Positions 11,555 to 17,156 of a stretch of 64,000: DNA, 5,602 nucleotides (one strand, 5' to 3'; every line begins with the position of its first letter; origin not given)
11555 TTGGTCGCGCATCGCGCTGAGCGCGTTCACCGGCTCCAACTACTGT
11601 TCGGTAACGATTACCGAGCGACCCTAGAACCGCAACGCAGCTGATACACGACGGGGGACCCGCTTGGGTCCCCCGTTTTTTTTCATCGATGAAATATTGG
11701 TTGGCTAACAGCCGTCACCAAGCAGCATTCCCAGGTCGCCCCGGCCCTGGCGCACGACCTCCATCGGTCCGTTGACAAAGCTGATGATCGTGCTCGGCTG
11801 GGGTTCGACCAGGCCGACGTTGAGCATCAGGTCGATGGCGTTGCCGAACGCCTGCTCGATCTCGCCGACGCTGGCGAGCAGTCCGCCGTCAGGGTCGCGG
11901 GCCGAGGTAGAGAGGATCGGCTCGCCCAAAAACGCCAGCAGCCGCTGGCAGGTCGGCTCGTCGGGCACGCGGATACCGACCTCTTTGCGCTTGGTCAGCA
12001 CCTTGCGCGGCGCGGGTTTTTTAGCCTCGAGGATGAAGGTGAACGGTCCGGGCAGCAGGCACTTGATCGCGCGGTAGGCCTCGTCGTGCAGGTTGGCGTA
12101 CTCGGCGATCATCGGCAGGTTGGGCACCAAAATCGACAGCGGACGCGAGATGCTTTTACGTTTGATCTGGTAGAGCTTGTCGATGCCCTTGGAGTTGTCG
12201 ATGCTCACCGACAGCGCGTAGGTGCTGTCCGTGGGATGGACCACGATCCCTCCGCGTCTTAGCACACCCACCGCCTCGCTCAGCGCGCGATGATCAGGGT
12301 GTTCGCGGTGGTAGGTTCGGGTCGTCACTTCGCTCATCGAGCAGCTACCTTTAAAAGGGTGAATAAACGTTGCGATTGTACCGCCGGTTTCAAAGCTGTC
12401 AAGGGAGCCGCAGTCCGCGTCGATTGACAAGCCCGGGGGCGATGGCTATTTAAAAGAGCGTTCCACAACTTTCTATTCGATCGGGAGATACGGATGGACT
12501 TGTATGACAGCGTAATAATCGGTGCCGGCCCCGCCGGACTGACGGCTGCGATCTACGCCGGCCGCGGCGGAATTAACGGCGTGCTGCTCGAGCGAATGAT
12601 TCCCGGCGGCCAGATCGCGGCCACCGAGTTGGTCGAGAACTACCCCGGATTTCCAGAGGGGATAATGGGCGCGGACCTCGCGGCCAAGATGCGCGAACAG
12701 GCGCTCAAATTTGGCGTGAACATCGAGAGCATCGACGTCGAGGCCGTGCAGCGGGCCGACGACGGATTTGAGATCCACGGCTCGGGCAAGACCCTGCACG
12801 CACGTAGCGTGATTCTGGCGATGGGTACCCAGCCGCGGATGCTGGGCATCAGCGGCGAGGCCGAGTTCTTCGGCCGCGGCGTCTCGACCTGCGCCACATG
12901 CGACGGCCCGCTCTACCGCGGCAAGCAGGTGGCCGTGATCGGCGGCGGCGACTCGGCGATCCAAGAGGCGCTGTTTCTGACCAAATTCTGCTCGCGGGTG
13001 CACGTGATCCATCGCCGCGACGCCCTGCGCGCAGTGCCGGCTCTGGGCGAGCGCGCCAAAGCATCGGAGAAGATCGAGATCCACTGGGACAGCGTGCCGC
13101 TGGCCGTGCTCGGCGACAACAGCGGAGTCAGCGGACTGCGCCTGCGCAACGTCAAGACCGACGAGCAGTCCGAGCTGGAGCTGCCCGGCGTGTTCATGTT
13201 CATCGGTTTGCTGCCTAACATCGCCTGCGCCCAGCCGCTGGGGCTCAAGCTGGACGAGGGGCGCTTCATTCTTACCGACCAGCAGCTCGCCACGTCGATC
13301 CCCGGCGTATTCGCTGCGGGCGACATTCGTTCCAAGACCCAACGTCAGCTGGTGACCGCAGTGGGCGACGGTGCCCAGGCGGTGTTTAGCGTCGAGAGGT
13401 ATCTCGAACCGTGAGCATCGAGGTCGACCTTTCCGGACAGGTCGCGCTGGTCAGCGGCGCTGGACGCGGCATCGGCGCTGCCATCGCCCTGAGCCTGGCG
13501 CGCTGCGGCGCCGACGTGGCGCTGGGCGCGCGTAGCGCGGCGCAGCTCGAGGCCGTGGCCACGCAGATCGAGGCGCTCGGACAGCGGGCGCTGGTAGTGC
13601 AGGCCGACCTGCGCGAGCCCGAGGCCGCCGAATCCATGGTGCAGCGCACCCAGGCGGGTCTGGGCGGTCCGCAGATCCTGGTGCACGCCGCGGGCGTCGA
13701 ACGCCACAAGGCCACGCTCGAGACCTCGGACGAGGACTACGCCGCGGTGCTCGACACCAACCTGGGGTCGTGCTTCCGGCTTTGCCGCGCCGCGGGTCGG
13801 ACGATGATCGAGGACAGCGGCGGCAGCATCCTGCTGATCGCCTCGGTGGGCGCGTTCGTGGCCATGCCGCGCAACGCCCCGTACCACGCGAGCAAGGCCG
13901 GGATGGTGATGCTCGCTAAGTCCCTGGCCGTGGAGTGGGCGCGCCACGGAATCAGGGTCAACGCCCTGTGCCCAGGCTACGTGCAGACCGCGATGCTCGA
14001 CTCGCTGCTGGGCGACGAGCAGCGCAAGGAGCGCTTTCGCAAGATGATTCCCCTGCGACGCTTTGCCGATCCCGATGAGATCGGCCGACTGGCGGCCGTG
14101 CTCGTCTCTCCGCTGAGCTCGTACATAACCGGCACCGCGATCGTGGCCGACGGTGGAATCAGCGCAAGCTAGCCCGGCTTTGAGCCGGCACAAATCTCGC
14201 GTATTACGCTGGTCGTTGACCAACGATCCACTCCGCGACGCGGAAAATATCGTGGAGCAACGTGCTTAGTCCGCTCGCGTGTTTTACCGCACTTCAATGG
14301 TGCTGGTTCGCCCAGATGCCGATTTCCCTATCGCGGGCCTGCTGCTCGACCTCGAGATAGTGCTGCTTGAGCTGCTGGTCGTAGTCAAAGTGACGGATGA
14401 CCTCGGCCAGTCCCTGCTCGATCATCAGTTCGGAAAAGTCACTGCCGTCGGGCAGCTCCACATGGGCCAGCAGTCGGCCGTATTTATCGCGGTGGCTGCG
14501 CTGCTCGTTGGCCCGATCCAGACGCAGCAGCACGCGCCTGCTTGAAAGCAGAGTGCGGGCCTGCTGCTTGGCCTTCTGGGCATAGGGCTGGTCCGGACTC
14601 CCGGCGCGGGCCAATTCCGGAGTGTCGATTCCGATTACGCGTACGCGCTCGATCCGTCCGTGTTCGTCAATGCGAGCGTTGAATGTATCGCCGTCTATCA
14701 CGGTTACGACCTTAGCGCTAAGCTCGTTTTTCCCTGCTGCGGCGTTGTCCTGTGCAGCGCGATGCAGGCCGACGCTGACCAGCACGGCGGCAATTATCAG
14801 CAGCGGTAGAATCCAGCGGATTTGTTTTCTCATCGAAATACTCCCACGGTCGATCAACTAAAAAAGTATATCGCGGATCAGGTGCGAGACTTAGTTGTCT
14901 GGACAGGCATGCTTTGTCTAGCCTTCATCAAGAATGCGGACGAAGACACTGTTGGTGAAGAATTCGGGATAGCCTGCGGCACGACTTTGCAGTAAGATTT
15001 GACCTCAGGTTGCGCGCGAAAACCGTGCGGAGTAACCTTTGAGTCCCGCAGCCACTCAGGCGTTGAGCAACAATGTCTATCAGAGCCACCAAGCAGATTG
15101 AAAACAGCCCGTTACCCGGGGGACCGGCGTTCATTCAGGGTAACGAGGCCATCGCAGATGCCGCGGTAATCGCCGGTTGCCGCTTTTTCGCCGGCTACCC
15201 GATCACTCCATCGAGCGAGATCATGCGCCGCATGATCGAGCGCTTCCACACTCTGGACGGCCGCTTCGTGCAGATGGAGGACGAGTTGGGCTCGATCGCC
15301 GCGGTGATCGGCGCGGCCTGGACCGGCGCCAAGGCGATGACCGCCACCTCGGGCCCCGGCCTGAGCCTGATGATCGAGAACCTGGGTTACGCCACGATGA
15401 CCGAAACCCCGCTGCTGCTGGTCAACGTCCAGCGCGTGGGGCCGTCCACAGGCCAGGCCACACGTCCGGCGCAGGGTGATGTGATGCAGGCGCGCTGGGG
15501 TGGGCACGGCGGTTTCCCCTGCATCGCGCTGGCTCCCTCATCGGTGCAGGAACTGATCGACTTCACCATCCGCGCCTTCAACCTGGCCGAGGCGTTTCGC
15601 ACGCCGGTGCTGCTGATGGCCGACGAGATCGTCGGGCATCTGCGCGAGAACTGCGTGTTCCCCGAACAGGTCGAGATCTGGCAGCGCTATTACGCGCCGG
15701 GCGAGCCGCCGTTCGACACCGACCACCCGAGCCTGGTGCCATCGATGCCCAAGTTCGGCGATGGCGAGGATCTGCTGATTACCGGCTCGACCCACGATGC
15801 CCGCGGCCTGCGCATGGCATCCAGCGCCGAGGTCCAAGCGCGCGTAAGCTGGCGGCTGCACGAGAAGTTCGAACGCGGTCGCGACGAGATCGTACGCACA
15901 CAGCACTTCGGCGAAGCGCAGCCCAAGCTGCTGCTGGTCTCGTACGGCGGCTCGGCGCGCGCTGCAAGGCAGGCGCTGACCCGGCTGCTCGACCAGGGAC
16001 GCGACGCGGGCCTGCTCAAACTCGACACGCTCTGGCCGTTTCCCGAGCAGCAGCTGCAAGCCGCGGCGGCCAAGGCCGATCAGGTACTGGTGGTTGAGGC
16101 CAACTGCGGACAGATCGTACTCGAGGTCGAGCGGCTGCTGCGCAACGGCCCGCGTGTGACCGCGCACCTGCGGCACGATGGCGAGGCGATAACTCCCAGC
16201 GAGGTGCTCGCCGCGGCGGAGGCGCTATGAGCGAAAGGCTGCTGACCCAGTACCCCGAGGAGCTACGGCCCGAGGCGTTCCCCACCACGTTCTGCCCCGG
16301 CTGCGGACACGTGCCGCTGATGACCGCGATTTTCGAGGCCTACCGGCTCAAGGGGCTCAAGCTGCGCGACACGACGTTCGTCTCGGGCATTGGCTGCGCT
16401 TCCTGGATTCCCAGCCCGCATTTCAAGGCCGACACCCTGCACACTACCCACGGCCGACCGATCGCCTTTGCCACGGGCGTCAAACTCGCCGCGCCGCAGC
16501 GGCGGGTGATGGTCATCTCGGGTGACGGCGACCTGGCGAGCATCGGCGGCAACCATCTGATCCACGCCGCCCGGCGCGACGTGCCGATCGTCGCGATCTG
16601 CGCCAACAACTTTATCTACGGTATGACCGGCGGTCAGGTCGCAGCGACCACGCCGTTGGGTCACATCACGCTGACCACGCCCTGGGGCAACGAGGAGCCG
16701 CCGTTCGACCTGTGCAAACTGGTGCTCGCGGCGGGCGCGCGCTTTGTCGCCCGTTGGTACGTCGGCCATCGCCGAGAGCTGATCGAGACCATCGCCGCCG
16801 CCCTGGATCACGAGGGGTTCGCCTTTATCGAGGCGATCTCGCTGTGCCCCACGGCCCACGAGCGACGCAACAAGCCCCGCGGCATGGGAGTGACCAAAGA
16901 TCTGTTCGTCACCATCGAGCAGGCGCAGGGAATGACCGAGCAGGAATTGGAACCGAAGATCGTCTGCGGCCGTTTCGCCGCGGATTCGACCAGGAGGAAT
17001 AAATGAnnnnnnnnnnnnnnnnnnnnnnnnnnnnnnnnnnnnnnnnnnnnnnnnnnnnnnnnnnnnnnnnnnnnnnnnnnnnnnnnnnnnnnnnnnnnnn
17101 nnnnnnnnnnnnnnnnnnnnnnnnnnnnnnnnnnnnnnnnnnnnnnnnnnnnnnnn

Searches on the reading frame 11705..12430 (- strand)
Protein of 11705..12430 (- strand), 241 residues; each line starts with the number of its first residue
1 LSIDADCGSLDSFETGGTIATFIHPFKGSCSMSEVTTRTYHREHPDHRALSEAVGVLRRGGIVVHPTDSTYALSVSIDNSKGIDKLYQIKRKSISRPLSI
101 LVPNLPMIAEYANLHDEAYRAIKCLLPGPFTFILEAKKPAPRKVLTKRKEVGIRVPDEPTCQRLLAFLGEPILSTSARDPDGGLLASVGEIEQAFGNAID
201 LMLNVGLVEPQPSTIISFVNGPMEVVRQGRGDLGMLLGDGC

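Call 78: search_protein_families(library=pfam, proteins=[window:11705-12430:-], max_evalue=0.00001)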
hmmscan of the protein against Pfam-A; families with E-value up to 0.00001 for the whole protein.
window:11705-12430:- (241 aa): 1 family
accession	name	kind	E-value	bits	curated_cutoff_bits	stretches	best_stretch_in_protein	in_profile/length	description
PF01300.24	Sua5_yciO_yrdC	-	3.6e-45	154.1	25.1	1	56-229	2-178/178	Telomere recombination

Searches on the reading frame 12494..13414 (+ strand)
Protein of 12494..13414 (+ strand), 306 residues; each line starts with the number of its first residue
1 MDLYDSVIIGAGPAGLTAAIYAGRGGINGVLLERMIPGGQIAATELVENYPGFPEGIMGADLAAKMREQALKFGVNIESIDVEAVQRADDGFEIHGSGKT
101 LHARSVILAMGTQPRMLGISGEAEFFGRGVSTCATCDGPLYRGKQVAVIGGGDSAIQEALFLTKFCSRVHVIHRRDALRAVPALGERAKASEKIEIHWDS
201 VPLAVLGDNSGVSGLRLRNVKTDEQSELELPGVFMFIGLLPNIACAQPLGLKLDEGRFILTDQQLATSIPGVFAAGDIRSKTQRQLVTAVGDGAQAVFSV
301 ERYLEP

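Call 48: search_protein_families(library=pfam, proteins=[window:12494-13414:+])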
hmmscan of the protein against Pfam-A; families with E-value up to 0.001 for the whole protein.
window:12494-13414:+ (306 aa): 10 families
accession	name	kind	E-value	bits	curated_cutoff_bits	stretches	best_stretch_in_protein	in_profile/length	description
PF07992.20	Pyr_redox_2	-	7.3e-51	173.7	26.1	1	4-293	1-291/291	Pyridine nucleotide-disulphide oxidoreductase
PF13738.12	Pyr_redox_3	-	1.9e-24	86.9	30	1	59-276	80-305/305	Pyridine nucleotide-disulphide oxidoreductase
PF00070.33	Pyr_redox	-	1.4e-14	54.8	22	1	146-218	2-80/82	Pyridine nucleotide-disulphide oxidoreductase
PF03486.20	HI0933_like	-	1.6e-07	31.5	50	0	5-35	2-32/244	HI0933-like protein Rossmann domain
PF13434.12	Lys_Orn_oxgnase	-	5.1e-07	29.6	21.3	1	65-175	106-222/339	L-lysine 6-monooxygenase/L-ornithine 5-monooxygenase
PF01266.30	DAO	-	6e-05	23.2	27.9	0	5-40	1-38/353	FAD dependent oxidoreductase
PF01946.23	Thi4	-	0.00016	21.4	26.2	1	5-39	19-55/235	Thi4 family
PF01494.25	FAD_binding_3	-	0.00018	21.3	22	0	5-35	3-33/349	FAD binding domain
PF00890.30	FAD_binding_2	-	0.00026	20.8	20.4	0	5-43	1-40/414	FAD binding domain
PF12831.13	FAD_oxidored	-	0.00059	19.7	27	1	5-42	1-39/416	FAD dependent oxidoreductase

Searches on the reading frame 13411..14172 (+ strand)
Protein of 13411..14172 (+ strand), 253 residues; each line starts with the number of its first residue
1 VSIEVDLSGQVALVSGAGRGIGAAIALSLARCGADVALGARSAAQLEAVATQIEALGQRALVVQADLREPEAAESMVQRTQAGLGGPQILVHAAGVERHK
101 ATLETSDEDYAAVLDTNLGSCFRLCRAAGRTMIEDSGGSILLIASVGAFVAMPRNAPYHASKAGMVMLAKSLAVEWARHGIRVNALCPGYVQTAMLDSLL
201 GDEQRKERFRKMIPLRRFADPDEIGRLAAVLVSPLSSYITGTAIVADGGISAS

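Call 48: search_protein_families(library=pfam, proteins=[window:13411-14172:+])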
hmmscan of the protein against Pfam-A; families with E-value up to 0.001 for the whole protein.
window:13411-14172:+ (253 aa): 3 families
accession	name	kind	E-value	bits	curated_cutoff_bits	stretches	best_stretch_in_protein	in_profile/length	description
PF13561.12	adh_short_C2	-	1.6e-64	218.2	27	1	16-250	1-235/236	Enoyl-(Acyl carrier protein) reductase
PF00106.31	adh_short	-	3.9e-53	180.3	26.6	1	10-199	1-190/195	short chain dehydrogenase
PF08659.16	KR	-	1.6e-10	41.6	22.6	1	12-170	3-161/180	KR domain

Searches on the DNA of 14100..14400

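Call 82: search_rna_families(source=window, start=14100, end=14400, threshold=evalue, max_evalue=10)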
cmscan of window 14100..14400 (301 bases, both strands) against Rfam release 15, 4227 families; matches with E-value up to 10: 2.
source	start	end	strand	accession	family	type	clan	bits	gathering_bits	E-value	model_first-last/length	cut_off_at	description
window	14112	14211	+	RF02645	Cis2_sRNA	Gene; sRNA;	-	11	50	6.4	1-153/153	no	Ruegeria cis2 sRNA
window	14274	14382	+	RF02175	SMAD5-AS1_3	Gene; lncRNA;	-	10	60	5.9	1-125/125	no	SMAD5 antisense RNA 1 conserved region 3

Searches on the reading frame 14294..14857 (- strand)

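Call 48: search_protein_families(library=pfam, proteins=[window:14294-14857:-])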
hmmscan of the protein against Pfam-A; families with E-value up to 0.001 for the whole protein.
window:14294-14857:- (187 aa): 1 family
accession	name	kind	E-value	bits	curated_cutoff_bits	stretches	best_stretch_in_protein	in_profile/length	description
PF00565.23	SNase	-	1.3e-23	83.9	21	1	71-184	1-107/107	Staphylococcal nuclease homologue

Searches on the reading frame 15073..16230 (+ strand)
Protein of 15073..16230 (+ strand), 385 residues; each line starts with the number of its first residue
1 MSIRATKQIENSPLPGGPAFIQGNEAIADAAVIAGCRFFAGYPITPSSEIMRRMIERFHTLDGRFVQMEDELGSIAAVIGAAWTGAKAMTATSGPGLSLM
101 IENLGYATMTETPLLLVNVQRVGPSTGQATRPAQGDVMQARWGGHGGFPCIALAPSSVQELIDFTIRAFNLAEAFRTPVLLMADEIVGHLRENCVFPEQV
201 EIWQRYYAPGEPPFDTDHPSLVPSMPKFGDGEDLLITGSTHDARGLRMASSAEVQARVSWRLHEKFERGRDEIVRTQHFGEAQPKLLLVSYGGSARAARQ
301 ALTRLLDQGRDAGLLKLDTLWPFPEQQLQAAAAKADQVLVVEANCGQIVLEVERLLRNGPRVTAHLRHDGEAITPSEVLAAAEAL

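Call 79: search_protein_families(library=pfam, proteins=[window:15073-16230:+], max_evalue=0.00001)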
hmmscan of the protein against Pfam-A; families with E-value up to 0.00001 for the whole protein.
window:15073-16230:+ (385 aa): 3 families
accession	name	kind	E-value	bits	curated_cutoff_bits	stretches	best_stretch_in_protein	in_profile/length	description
PF01855.24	POR_N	-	1e-68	232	27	1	30-254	2-224/231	Pyruvate flavodoxin/ferredoxin oxidoreductase, thiamine diP-bdg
PF17147.9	PFOR_II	-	1.5e-17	64.3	27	1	287-378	4-102/102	Pyruvate:ferredoxin oxidoreductase core domain II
PF02780.25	Transketolase_C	-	1.9e-07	31.4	25.9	1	283-345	9-71/124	Transketolase, C-terminal domain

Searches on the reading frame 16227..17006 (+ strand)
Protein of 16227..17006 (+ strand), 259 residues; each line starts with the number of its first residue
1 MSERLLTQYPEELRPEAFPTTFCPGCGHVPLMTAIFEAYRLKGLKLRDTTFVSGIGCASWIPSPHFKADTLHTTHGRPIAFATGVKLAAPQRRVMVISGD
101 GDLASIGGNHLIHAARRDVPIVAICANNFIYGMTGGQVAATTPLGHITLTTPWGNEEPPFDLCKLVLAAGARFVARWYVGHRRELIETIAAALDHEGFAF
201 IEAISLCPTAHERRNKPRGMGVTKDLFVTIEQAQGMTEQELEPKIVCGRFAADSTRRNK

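Call 79: search_protein_families(library=pfam, proteins=[window:16227-17006:+], max_evalue=0.00001)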
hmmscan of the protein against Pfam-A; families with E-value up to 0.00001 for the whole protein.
window:16227-17006:+ (259 aa): 1 family
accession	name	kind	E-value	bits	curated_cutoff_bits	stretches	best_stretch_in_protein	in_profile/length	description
PF02775.26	TPP_enzyme_C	-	4.7e-35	121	21.9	1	62-202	17-150/151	Thiamine pyrophosphate enzyme, C-terminal TPP binding domain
